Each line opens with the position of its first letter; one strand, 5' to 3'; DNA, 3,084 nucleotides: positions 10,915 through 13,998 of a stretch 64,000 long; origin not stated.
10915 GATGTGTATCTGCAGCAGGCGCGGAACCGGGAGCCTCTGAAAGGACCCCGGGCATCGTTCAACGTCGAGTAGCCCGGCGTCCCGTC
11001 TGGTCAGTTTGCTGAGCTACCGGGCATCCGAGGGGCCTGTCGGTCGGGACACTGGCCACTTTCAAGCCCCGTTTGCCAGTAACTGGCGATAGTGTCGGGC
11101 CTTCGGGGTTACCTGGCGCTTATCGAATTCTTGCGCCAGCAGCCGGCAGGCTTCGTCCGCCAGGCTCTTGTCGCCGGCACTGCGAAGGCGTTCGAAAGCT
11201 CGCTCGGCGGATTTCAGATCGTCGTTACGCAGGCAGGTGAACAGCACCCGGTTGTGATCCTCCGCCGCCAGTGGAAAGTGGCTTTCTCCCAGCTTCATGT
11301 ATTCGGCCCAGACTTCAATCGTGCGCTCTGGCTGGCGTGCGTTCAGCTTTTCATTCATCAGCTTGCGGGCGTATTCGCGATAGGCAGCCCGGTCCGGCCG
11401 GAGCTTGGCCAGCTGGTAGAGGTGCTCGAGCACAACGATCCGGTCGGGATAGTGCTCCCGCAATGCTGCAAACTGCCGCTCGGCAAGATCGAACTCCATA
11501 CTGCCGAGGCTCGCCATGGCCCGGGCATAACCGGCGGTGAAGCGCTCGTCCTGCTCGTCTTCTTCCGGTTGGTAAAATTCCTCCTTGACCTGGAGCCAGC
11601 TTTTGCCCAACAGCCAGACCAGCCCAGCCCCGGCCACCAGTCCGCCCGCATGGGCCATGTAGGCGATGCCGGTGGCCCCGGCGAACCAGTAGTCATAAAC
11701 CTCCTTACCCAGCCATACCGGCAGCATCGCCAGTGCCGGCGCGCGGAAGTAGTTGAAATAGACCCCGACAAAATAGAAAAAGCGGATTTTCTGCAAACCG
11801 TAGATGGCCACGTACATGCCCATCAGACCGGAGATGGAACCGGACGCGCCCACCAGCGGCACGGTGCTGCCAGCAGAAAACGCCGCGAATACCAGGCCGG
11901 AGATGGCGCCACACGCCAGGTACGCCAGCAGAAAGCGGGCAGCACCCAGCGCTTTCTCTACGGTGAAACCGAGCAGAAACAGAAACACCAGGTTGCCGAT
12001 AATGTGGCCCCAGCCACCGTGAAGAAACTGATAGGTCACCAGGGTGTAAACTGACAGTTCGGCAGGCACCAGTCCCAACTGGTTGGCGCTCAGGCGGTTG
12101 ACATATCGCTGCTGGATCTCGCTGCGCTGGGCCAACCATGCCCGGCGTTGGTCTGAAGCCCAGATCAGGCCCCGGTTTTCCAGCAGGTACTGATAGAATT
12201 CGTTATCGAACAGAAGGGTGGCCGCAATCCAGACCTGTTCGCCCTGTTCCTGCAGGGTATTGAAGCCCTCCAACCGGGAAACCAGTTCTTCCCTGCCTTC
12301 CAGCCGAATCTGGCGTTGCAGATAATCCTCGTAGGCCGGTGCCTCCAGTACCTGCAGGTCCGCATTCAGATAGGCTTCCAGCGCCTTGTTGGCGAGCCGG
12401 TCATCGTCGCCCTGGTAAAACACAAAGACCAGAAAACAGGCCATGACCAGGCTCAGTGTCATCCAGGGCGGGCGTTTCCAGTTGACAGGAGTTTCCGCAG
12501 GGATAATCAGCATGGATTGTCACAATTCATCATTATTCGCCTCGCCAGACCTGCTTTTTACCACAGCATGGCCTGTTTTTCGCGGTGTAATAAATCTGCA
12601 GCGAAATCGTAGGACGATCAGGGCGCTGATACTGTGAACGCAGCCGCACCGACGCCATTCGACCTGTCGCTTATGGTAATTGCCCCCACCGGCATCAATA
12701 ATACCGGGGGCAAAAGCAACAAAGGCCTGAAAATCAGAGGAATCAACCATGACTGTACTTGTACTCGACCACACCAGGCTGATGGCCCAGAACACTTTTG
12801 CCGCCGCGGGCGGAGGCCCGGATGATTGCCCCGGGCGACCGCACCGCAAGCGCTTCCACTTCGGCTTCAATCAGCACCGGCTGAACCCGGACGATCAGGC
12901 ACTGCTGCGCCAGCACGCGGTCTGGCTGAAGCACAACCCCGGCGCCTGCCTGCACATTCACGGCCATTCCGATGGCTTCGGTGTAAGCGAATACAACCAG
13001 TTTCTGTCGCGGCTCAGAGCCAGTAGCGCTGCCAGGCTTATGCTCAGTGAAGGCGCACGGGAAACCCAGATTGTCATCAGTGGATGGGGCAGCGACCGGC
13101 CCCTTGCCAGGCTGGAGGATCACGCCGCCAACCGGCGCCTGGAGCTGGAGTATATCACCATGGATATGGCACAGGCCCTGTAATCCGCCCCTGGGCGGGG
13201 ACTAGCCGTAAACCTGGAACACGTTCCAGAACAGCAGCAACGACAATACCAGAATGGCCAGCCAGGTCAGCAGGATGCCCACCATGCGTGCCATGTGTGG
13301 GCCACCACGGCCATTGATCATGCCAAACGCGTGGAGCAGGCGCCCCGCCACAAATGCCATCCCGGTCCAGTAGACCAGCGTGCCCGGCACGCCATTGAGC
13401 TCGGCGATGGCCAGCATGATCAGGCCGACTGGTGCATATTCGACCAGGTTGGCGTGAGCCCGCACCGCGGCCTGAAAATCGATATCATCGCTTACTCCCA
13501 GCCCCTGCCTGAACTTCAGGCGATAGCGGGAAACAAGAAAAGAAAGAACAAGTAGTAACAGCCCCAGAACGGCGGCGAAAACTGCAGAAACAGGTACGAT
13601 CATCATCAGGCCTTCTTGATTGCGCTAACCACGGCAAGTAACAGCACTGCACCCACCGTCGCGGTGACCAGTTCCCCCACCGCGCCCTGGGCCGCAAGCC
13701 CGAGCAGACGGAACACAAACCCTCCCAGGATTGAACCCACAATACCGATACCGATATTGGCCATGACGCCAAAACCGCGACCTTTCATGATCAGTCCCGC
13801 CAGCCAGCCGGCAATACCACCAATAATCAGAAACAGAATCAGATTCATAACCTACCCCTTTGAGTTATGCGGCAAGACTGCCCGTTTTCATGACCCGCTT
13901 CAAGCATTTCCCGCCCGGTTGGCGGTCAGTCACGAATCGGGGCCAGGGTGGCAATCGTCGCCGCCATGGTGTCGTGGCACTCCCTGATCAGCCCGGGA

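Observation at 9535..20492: Possible extended envelope sorting/proteolysis module around a Gram-negative sortase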

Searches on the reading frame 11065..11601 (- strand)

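Call 77: search_protein_families(library=pfam, proteins=[window:11065-11601:-], max_evalue=10)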
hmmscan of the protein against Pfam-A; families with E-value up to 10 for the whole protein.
window:11065-11601:- (179 aa): 3 families
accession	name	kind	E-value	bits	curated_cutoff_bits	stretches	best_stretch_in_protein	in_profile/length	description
PF13428.12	TPR_14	-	0.0082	17.2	23.5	2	25-61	7-41/44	Tetratricopeptide repeat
PF04716.19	ETC_C1_NDUFA5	-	0.072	13.3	27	1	64-98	23-56/67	ETC complex I subunit conserved region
PF07138.17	AcMNPV_AC11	-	0.16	11.8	27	1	77-130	203-254/324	Baculovirus protein AC11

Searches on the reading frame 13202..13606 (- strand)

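Call 3: search_protein_families(library=pfam, proteins=[window:13202-13606:-], max_evalue=0.01)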
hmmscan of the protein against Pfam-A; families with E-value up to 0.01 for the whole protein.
window:13202-13606:- (134 aa): 1 family
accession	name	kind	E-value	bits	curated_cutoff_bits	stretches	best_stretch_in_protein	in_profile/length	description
PF01124.23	MAPEG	-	1.1e-23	84.2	23.4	1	8-127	2-129/129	MAPEG family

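Call 4: search_protein_families(library=ncbifam, proteins=[window:13202-13606:-], max_evalue=0.01)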
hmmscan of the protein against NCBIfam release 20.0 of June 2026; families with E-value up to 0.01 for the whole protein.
window:13202-13606:- (134 aa): 0 families

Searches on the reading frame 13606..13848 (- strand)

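Call 3: search_protein_families(library=pfam, proteins=[window:13606-13848:-], max_evalue=0.01)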
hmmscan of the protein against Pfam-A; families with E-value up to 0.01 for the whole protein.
window:13606-13848:- (80 aa): 1 family
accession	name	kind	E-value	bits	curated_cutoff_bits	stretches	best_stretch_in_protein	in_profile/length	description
PF04226.18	Transgly_assoc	-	1.5e-11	44.8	25.3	1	34-79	3-49/49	Transglycosylase associated protein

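Call 4: search_protein_families(library=ncbifam, proteins=[window:13606-13848:-], max_evalue=0.01)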
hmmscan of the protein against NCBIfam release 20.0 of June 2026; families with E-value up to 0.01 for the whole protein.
window:13606-13848:- (80 aa): 1 family
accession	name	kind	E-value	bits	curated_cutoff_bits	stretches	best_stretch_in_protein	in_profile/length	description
NF007771.0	PRK10457.1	equivalog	1.1e-05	25.8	129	1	1-78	1-81/82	hypothetical protein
